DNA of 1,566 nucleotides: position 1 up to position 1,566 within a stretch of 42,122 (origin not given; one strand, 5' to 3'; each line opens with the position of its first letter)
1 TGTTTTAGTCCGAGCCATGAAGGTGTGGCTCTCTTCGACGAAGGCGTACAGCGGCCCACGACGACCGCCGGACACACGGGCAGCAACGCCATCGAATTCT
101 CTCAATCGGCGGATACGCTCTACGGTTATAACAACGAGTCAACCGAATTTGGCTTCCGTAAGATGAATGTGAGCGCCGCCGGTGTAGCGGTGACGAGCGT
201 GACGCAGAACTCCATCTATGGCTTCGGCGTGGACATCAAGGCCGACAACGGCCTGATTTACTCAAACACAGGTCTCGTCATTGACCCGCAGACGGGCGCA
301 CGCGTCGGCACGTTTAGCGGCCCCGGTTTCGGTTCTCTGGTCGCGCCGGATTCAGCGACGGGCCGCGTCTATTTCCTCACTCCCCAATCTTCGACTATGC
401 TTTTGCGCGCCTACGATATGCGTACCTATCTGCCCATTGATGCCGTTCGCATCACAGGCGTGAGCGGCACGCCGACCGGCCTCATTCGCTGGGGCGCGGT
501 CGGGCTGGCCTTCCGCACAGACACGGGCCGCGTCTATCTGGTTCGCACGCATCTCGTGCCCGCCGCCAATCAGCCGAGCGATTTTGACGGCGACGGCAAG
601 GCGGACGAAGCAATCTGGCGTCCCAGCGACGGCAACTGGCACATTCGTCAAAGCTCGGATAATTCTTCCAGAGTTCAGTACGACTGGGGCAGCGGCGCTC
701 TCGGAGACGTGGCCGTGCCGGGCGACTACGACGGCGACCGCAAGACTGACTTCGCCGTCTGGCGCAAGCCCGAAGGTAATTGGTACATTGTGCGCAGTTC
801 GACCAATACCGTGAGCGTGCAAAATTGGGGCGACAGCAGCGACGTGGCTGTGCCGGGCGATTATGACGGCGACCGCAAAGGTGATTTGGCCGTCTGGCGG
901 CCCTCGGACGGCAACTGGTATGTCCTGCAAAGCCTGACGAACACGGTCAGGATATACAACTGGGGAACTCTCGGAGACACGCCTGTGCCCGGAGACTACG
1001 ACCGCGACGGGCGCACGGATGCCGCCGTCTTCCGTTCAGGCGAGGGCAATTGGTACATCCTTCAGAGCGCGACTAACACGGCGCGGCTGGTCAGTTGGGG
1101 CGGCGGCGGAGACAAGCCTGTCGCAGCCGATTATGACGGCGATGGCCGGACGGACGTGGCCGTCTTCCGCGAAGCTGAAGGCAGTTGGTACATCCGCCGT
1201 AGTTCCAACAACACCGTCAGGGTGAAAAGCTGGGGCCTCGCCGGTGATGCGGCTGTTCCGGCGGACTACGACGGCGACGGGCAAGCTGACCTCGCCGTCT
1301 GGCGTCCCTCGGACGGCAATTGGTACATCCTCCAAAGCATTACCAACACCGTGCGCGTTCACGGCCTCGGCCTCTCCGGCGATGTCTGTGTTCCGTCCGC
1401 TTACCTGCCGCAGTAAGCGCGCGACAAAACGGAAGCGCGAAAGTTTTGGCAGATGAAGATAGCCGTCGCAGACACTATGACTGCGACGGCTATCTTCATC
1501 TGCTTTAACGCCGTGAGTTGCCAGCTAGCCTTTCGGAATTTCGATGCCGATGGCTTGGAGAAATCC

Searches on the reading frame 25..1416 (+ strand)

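Call 6: search_protein_families(library=pfam, proteins=[window:25-1416:+], max_evalue=0.01)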
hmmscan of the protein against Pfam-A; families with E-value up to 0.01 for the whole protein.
window:25-1416:+ (463 aa): 2 families
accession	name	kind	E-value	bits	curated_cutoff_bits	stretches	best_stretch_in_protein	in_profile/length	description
PF13517.12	FG-GAP_3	-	2e-20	73.5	26.9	5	369-425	1-61/61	FG-GAP-like repeat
PF01839.29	FG-GAP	-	2.1e-18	66.2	22.1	2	365-385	5-25/37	FG-GAP repeat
